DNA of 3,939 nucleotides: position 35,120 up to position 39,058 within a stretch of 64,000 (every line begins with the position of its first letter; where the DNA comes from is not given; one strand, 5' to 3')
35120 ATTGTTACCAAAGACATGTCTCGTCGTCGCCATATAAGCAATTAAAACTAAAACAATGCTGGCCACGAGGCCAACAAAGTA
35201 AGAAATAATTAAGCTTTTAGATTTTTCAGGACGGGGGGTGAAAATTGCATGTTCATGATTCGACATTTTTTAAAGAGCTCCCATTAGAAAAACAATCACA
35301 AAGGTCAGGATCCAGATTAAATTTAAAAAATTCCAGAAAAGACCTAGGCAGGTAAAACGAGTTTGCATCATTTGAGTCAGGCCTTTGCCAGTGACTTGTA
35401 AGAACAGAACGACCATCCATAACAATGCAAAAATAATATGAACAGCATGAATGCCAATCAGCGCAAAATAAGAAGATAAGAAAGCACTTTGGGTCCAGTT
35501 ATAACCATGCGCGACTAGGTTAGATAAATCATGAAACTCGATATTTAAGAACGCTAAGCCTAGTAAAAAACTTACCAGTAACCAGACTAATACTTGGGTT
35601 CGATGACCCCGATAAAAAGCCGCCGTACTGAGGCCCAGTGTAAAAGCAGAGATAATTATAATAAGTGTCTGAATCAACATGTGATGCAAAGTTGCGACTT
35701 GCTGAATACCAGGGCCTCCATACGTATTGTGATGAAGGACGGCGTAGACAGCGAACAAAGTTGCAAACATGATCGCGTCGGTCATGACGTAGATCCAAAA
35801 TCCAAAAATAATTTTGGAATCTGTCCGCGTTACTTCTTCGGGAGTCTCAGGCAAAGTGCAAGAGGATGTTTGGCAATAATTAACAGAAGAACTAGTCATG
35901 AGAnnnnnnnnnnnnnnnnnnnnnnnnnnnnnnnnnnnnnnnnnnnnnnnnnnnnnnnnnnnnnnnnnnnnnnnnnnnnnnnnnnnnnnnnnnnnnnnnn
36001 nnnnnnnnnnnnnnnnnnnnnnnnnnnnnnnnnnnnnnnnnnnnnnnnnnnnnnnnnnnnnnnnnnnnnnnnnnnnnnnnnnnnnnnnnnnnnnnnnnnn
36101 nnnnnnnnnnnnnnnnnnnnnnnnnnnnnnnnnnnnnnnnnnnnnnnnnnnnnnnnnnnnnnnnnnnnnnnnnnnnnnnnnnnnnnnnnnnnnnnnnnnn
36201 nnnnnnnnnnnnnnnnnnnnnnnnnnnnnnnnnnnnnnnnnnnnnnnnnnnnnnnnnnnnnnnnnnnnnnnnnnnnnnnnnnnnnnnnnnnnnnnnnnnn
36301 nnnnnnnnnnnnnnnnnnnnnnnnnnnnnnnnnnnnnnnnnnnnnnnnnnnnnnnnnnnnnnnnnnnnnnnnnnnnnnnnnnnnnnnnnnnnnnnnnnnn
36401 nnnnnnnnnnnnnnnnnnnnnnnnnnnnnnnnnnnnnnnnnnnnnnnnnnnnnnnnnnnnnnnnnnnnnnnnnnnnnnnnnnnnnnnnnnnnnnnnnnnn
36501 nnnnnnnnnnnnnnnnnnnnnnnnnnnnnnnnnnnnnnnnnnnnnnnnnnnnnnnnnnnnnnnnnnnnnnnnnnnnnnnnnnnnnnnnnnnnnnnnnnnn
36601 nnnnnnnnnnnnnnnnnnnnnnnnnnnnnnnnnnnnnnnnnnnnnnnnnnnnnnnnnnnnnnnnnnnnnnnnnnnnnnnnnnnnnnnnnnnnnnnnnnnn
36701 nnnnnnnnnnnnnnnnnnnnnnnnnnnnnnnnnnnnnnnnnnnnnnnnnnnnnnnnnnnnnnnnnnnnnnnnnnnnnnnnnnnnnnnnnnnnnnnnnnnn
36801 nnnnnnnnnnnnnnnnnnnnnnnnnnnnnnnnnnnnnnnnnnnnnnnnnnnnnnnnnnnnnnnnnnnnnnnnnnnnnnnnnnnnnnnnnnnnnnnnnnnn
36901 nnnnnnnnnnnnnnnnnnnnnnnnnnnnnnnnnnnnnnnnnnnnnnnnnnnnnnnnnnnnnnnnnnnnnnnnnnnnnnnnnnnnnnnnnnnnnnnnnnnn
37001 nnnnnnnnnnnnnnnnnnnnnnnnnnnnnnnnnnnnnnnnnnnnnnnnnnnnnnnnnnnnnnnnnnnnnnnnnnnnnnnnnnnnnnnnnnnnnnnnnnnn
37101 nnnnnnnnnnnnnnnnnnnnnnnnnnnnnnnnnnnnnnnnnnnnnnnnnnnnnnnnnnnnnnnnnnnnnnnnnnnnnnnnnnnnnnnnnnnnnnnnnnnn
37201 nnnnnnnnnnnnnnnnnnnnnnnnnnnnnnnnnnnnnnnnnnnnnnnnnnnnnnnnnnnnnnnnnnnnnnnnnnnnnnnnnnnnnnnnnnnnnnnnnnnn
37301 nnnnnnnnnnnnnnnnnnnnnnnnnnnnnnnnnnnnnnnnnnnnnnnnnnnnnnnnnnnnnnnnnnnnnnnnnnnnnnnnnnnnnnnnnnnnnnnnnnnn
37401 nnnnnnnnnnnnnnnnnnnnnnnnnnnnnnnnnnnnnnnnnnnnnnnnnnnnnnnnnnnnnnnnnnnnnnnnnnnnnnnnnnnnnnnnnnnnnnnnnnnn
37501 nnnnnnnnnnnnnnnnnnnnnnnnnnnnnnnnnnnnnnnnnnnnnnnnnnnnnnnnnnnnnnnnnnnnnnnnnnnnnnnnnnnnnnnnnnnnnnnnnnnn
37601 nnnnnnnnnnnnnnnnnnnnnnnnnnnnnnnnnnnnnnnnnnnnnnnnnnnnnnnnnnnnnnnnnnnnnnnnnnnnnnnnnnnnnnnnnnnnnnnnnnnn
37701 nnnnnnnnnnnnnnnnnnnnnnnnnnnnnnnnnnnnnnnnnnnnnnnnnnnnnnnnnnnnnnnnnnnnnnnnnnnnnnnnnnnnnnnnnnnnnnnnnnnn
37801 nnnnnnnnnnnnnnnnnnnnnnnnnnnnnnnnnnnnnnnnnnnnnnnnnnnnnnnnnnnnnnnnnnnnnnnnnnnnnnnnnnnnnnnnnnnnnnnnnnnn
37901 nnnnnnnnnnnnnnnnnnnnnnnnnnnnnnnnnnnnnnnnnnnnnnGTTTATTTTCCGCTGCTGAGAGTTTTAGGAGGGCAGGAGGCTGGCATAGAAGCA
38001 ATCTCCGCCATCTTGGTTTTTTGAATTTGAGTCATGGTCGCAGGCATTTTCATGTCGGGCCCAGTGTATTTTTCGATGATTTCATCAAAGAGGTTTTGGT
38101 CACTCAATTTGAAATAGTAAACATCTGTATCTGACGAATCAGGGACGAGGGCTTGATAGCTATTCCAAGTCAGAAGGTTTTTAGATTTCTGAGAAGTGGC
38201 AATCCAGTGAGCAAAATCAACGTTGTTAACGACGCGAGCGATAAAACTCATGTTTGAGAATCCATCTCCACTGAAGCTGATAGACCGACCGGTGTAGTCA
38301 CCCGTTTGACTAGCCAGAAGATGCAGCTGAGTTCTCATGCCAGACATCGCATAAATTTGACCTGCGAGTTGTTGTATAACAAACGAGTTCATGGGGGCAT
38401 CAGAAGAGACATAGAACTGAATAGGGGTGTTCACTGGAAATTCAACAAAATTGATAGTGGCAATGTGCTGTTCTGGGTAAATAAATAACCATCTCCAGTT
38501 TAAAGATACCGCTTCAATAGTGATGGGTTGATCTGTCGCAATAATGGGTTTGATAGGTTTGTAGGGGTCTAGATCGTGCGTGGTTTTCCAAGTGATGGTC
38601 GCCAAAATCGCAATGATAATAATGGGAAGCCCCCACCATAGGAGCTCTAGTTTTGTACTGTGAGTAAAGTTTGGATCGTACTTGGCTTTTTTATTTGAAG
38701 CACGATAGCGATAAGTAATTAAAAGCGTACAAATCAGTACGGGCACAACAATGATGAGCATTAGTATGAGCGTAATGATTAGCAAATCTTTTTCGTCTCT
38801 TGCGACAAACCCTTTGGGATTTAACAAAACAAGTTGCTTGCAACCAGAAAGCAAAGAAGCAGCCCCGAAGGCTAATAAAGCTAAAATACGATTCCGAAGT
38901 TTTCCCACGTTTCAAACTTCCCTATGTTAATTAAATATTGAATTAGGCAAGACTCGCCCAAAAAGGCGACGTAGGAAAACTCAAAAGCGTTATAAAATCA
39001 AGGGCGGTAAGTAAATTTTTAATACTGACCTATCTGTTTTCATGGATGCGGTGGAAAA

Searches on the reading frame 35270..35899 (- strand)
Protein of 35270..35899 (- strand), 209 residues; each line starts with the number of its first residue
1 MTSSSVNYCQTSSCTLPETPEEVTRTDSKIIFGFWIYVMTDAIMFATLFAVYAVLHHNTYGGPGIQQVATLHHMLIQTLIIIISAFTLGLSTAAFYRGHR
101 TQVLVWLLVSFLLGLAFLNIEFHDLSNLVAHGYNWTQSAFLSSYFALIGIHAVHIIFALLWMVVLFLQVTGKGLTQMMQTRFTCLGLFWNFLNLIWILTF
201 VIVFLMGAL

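Call 41: search_protein_families(library=pfam, proteins=[window:35270-35899:-], max_evalue=0.00001)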
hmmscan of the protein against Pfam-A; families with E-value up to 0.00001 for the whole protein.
window:35270-35899:- (209 aa): 1 family
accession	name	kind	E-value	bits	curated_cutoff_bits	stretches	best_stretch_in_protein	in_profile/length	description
PF00510.24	COX3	-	2.7e-10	41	23.8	1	30-207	76-257/258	Cytochrome c oxidase subunit III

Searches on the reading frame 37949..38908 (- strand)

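Call 41: search_protein_families(library=pfam, proteins=[window:37949-38908:-], max_evalue=0.00001)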
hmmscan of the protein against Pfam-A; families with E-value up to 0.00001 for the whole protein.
window:37949-38908:- (319 aa): 2 families
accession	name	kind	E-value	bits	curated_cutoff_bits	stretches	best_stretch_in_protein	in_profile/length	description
PF06481.20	COX_ARM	-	2.6e-08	34.1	23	1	240-284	1-45/46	COX Aromatic Rich Motif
PF02790.20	COX2_TM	-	1.4e-06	28.9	22.8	1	44-104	26-83/88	Cytochrome C oxidase subunit II, transmembrane domain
